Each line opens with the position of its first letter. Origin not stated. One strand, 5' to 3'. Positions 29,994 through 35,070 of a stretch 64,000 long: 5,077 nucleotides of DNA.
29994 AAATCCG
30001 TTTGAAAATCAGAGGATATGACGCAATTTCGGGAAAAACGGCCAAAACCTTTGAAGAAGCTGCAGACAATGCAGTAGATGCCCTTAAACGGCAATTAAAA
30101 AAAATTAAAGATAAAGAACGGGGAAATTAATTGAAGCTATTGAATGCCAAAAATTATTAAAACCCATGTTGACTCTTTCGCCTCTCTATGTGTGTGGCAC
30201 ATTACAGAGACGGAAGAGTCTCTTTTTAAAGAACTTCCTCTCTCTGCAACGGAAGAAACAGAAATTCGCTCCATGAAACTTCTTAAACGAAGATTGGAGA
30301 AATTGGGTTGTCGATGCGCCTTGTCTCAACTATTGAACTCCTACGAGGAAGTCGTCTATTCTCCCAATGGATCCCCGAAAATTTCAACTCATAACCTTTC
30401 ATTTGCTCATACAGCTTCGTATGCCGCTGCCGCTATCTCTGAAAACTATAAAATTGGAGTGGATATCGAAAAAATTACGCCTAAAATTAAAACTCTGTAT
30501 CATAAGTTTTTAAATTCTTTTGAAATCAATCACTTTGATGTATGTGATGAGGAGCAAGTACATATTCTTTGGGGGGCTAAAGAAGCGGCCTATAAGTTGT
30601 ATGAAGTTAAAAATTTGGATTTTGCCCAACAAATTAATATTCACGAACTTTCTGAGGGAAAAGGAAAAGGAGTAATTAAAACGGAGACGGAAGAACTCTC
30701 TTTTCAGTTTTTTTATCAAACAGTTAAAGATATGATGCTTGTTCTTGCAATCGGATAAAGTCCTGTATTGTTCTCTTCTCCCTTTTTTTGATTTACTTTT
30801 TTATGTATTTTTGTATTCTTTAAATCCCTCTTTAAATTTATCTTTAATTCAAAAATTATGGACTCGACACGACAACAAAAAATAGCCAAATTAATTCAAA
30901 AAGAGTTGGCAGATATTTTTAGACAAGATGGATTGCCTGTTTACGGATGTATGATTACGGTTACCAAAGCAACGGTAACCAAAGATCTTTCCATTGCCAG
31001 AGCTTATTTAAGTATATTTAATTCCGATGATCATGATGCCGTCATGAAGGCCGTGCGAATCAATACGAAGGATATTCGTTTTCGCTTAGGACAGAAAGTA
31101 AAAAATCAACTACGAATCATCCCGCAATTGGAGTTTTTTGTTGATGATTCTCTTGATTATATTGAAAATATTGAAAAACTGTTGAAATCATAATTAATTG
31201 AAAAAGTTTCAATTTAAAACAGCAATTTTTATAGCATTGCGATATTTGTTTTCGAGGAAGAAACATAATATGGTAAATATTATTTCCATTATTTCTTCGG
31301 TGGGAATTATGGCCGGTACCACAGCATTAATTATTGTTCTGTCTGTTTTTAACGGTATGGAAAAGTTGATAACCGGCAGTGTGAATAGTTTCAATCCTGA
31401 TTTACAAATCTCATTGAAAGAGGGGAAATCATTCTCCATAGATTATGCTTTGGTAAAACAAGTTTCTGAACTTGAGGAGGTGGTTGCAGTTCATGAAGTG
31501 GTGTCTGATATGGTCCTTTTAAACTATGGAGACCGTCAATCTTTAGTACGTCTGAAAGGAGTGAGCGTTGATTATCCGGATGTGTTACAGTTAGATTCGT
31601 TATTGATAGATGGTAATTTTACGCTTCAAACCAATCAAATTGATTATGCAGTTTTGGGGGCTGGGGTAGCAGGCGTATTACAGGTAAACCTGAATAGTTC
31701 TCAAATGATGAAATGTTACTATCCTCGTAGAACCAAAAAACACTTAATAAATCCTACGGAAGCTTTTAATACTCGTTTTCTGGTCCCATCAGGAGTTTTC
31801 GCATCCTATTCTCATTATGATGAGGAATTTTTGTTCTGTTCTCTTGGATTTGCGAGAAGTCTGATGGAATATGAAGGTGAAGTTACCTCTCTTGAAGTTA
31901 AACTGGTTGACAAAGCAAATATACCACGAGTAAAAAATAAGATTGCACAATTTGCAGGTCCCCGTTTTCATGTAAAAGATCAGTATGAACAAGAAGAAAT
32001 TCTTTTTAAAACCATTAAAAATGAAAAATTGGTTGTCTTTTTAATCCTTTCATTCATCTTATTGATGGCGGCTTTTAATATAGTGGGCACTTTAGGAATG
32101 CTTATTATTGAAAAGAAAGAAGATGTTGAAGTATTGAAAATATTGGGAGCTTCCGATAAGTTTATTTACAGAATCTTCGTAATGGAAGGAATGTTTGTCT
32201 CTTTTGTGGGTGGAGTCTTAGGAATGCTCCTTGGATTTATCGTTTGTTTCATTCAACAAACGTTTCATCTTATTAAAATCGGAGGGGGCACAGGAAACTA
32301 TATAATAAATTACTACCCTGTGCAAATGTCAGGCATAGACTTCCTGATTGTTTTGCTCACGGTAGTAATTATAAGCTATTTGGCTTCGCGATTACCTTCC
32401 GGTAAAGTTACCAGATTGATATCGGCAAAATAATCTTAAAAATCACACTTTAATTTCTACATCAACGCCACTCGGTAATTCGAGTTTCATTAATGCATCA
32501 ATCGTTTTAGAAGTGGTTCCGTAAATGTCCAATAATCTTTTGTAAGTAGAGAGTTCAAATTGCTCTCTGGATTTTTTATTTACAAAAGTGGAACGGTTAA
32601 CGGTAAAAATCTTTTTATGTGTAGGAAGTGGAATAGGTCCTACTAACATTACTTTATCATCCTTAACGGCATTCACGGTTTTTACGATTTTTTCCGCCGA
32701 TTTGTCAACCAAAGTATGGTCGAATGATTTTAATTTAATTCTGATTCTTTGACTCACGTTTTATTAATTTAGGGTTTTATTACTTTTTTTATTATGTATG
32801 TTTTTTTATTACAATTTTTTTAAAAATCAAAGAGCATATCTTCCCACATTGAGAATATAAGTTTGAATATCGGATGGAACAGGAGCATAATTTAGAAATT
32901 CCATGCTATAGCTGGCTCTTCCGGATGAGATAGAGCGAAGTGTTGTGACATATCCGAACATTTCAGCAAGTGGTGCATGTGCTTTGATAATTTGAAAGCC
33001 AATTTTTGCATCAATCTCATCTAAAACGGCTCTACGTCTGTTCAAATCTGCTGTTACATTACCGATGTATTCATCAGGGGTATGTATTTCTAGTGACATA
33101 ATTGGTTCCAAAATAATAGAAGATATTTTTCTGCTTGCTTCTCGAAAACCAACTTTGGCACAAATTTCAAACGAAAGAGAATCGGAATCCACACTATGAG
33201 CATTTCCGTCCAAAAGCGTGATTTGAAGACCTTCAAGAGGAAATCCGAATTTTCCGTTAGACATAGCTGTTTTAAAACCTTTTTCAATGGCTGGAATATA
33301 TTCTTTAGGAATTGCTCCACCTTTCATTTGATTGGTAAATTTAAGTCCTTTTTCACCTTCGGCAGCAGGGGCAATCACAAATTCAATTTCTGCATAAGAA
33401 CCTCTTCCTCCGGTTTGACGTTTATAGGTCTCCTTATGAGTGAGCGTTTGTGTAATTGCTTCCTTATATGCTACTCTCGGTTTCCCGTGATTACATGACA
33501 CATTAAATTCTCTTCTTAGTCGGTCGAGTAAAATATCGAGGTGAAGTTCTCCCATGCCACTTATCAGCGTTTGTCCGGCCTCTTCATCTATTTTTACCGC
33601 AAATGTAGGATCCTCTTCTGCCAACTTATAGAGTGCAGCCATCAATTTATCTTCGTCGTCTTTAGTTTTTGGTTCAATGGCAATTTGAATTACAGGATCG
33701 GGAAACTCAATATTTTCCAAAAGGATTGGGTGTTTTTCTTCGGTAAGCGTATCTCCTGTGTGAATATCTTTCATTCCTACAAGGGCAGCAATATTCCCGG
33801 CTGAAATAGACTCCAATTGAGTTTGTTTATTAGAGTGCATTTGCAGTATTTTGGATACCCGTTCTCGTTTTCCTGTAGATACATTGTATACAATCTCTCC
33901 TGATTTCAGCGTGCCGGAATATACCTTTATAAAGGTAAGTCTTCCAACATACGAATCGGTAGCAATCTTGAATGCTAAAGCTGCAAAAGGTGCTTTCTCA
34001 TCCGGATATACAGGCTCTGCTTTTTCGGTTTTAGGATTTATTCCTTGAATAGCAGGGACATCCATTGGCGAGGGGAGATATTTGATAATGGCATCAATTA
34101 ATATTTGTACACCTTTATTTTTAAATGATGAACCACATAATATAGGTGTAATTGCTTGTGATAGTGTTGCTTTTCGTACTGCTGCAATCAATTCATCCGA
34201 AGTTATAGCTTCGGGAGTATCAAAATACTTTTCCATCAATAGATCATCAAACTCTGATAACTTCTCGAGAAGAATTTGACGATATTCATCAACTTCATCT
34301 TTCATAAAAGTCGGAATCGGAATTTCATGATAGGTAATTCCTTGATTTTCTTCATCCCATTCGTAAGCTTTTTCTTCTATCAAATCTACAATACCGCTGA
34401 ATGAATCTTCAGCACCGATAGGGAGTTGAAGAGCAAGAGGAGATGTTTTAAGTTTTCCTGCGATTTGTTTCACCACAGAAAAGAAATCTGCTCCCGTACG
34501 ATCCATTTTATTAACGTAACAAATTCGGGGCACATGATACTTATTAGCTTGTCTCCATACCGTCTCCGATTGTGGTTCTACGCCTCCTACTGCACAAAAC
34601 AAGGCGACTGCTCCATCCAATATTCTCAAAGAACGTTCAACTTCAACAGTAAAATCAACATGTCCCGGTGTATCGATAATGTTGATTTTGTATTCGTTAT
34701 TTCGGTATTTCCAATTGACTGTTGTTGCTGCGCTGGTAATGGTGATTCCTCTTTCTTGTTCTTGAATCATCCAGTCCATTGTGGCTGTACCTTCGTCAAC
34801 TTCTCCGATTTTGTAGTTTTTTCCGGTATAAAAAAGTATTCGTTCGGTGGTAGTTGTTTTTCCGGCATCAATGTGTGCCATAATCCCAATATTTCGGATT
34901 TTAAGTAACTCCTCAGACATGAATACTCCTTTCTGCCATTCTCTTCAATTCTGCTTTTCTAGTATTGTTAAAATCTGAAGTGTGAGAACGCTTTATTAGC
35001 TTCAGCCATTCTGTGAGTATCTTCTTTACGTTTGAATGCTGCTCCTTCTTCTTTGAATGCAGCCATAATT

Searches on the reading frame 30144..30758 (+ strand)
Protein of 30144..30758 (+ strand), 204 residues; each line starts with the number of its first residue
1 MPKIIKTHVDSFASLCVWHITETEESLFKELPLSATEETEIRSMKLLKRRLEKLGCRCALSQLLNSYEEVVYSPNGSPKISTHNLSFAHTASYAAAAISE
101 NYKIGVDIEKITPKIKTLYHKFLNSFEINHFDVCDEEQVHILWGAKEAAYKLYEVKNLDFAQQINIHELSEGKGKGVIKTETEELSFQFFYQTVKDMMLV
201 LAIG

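Call 42: search_protein_families(library=pfam, proteins=[window:30144-30758:+], max_evalue=0.001)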
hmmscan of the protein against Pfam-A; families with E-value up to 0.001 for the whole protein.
window:30144-30758:+ (204 aa): 1 family
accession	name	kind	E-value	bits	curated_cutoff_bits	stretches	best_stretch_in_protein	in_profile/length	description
PF01648.25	ACPS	-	5e-09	36.6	25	1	104-190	2-100/111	4'-phosphopantetheinyl transferase superfamily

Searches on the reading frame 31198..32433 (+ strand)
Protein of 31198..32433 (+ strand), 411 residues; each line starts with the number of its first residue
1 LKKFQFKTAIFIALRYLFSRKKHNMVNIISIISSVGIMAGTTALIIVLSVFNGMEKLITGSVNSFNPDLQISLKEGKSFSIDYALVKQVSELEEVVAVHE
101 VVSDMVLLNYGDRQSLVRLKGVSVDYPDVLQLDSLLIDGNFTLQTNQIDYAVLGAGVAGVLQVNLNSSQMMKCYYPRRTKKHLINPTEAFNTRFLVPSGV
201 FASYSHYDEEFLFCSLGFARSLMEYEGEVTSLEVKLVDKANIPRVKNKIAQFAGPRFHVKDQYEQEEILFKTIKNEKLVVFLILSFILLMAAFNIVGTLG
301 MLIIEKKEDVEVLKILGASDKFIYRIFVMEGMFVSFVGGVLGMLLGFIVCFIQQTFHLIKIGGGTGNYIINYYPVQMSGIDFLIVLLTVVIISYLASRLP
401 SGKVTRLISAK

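Call 42: search_protein_families(library=pfam, proteins=[window:31198-32433:+], max_evalue=0.001)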
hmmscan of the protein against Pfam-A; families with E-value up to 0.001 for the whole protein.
window:31198-32433:+ (411 aa): 2 families
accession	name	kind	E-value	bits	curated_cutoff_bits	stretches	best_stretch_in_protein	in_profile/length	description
PF02687.27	FtsX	-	3.2e-14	53.4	25.5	1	282-406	2-117/120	FtsX-like permease C-terminal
PF12704.14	MacB_PCD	-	8.1e-11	43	27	1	30-251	1-206/207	MacB-like periplasmic core domain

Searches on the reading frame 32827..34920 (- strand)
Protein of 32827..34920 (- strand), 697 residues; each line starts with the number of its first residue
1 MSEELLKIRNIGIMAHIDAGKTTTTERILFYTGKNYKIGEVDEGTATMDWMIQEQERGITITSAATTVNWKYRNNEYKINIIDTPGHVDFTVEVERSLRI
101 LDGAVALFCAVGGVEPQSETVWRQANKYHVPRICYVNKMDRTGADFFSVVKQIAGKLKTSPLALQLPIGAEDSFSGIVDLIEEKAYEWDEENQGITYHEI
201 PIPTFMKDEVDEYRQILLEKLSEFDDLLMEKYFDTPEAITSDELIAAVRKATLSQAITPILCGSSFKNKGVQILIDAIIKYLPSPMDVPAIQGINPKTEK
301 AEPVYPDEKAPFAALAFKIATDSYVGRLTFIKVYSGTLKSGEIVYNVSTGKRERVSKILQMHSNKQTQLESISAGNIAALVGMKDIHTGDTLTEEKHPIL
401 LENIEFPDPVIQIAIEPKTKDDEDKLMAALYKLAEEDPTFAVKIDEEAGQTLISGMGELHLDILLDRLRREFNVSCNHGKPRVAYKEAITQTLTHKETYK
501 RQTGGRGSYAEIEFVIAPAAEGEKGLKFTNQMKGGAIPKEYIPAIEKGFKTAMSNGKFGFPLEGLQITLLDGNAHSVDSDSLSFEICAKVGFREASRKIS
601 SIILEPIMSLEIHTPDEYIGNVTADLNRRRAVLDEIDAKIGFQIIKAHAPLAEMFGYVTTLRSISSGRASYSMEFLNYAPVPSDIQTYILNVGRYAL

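Call 42: search_protein_families(library=pfam, proteins=[window:32827-34920:-], max_evalue=0.001)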
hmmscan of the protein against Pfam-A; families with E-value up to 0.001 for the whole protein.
window:32827-34920:- (697 aa): 7 families
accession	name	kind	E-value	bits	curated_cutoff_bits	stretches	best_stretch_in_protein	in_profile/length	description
PF00009.33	GTP_EFTU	-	9.4e-63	211.6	26.5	1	7-284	2-188/188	Elongation factor Tu GTP binding domain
PF14492.12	EFG_III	-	4.6e-31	107.2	27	1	406-479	1-74/75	Elongation Factor G, domain III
PF03764.24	EFG_IV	-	9.4e-31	106.6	24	1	481-598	1-119/121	Elongation factor G, domain IV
PF00679.30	EFG_C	-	2.8e-27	95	27.9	1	603-686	2-86/89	Elongation factor G C-terminus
PF03144.31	GTP_EFTU_D2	-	5.8e-18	65.5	30.3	1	326-393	1-73/73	Elongation factor Tu domain 2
PF22042.2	EF-G_D2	-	7.8e-17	61.6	27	1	311-394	1-83/84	Elongation factor G domain 2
PF16658.11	RF3_C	-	5e-05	23.6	40.1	1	417-496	17-96/132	Class II release factor RF3, C-terminal domain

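Call 70: list_cluster_members(proteins=[window:32827-34920:-, window:16236-17765:+, window:28874-29815:+])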
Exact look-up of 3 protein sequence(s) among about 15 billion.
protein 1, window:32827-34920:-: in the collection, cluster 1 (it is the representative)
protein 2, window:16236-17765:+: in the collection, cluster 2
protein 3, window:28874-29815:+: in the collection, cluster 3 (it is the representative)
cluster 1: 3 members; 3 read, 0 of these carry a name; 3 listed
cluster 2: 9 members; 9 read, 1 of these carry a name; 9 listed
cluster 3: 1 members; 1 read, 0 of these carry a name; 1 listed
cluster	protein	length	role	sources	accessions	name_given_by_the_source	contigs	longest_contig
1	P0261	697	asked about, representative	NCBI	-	-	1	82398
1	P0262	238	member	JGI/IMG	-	-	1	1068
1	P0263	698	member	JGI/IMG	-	-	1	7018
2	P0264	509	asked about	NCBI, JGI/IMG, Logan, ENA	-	-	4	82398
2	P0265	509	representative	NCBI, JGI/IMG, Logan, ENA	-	-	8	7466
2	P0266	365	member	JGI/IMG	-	POT family proton-dependent oligopeptide transporter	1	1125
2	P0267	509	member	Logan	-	-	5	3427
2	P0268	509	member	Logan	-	-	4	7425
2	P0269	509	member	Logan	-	-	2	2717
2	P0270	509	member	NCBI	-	-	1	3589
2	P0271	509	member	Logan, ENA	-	-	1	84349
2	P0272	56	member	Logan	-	-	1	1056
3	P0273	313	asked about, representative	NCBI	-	-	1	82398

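Call 71: find_encoding_contigs(protein=P0271, flank=10000, max_places=3)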
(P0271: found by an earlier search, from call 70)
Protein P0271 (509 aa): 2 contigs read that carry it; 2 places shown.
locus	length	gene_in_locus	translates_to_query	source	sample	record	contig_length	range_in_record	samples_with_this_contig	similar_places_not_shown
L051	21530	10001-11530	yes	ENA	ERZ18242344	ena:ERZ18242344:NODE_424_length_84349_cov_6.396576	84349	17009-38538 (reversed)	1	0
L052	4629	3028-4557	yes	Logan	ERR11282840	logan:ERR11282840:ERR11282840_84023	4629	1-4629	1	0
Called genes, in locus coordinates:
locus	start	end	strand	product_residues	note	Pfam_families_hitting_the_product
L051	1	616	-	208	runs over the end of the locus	PF21176:RecR_HhH, PF02132:RecR_ZnF (weak), PF01751:Toprim (weak), PF13662:Toprim_4, PF21175:RecR_C (weak)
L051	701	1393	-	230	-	PF10677:DUF2490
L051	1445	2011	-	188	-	-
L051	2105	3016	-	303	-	PF08551:DUF1751 (weak), PF01694:Rhomboid, PF20216:DUF6576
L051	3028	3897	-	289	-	PF01694:Rhomboid, PF08551:DUF1751, PF01694:Rhomboid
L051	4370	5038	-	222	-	PF05430:Methyltransf_30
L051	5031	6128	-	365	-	-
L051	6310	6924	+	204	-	PF02577:BFN_dom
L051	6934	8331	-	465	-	PF17127:DUF5106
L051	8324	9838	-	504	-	PF03853:YjeF_N, PF01256:Carb_kinase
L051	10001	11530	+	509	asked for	PF07690:MFS_1, PF00854:PTR2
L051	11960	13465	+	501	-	PF26628:DUF8202, PF18962:Por_Secre_tail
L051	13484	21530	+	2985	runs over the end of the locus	PF03534:SpvB, PF13517:FG-GAP_3 (faint), PF05593:RHS_repeat (weak)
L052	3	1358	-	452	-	?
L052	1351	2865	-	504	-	PF03853:YjeF_N, PF01256:Carb_kinase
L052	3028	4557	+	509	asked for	PF07690:MFS_1, PF00854:PTR2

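Call 73: find_homologous_proteins(query=L051:13484-21529:+, max_evalue=1e-50)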
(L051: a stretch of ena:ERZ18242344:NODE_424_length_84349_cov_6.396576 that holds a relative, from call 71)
Query L051:13484-21529:+ (2682 aa): 1183 proteins with E <= 1e-50 among 8000 candidates; the best 120 are listed.
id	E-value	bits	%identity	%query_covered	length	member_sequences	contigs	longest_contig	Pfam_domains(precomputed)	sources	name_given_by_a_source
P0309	0.0e+0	6225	100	100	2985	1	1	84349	PF05593.20,PF13517.13,PF03534.19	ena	-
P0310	0.0e+0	2776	77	57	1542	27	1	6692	PF01839.30,PF13517.13,PF03534.19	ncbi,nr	ncbi:MAG TPA: SpvB/TcaC N-terminal domain-containing protein, partial [Bacteroidales bacterium]|nr:S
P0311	0.0e+0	2285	44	98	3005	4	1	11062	PF01839.30,PF12256.15,PF05593.20,PF13517.13,PF25023.2,PF03534.19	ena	-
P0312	0.0e+0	2128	43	96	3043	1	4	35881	PF05593.20,PF13517.13,PF03534.19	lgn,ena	-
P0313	0.0e+0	2093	44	97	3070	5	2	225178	PF05593.20,PF13517.13,PF03534.19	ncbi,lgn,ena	-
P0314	0.0e+0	1905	40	94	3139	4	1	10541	PF01839.30,PF12256.15,PF05593.20,PF13517.13,PF25023.2,PF03534.19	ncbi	-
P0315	0.0e+0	1901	41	98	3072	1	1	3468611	PF12256.15,PF05593.20,PF03534.19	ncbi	-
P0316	0.0e+0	1897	39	98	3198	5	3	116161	PF01839.30,PF12256.15,PF05593.20,PF13517.13,PF25023.2,PF03534.19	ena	-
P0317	0.0e+0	1875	39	96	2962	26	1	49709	PF01839.30,PF12256.15,PF05593.20,PF13517.13,PF25023.2,PF03534.19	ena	-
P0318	0.0e+0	1861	39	94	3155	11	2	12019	PF01839.30,PF12256.15,PF05593.20,PF13517.13,PF25023.2,PF03534.19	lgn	-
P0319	0.0e+0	1842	39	93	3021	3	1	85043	PF01839.30,PF12256.15,PF05593.20,PF13517.13,PF25023.2,PF03534.19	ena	-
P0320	0.0e+0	1802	38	98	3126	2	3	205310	PF01839.30,PF12256.15,PF05593.20,PF13517.13,PF25023.2,PF03534.19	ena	-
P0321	0.0e+0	1788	39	95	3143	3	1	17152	PF01839.30,PF12256.15,PF20041.6,PF05593.20,PF13517.13,PF03534.19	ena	-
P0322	0.0e+0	1748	38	94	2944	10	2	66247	PF01839.30,PF12256.15,PF05593.20,PF13517.13,PF25023.2,PF03534.19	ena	-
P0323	0.0e+0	1695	38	95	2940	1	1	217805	PF12256.15,PF05593.20,PF13517.13,PF03534.19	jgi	jgi:RHS repeat-associated protein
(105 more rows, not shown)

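Call 74: find_encoding_contigs(protein=P0309, flank=10000, max_places=2)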
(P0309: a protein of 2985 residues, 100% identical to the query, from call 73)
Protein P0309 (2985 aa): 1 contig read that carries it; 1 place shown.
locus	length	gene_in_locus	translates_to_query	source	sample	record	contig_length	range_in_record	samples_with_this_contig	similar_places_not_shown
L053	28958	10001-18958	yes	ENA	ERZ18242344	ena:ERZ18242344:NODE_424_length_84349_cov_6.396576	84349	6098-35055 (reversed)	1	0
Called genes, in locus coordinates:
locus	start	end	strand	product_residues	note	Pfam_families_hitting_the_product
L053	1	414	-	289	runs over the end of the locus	PF01694:Rhomboid, PF08551:DUF1751, PF01694:Rhomboid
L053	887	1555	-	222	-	PF05430:Methyltransf_30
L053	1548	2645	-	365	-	-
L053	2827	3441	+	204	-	PF02577:BFN_dom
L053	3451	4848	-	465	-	PF17127:DUF5106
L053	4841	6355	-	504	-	PF03853:YjeF_N, PF01256:Carb_kinase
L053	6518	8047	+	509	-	PF07690:MFS_1, PF00854:PTR2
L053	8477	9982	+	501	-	PF26628:DUF8202, PF18962:Por_Secre_tail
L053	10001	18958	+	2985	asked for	PF03534:SpvB, PF13517:FG-GAP_3 (faint), PF05593:RHS_repeat (weak)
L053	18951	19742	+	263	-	PF21601:GldM_2nd (weak)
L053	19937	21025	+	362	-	PF14891:Peptidase_M91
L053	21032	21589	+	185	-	-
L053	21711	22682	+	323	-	PF15659:Toxin-JAB1 (weak)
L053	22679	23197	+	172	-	-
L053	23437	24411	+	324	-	-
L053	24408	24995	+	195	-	-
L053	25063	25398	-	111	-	-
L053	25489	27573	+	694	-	PF00930:DPPIV_N, PF26549:Tricorn_N (faint), PF00561:Abhydrolase_1 (faint), PF00326:Peptidase_S9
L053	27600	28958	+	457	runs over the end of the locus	PF00171:Aldedh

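Call 89: find_encoding_contigs(protein=P0310, flank=10000, max_places=3)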
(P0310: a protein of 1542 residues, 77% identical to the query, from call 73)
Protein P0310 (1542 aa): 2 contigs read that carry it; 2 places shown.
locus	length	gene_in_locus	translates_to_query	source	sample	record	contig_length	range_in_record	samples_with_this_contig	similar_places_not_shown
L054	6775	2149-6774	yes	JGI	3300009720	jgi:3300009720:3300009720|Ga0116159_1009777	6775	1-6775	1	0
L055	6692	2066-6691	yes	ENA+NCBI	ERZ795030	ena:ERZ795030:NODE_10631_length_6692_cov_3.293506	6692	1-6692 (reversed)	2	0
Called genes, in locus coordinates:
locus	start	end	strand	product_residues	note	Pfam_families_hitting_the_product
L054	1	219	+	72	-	?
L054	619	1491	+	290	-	PF26628:DUF8202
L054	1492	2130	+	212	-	PF18962:Por_Secre_tail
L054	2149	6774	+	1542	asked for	PF03534:SpvB, PF13517:FG-GAP_3 (faint), PF01839:FG-GAP (faint)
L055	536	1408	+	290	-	PF26628:DUF8202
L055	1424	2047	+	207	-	PF18962:Por_Secre_tail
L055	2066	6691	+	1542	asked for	PF03534:SpvB, PF13517:FG-GAP_3 (faint), PF01839:FG-GAP (faint)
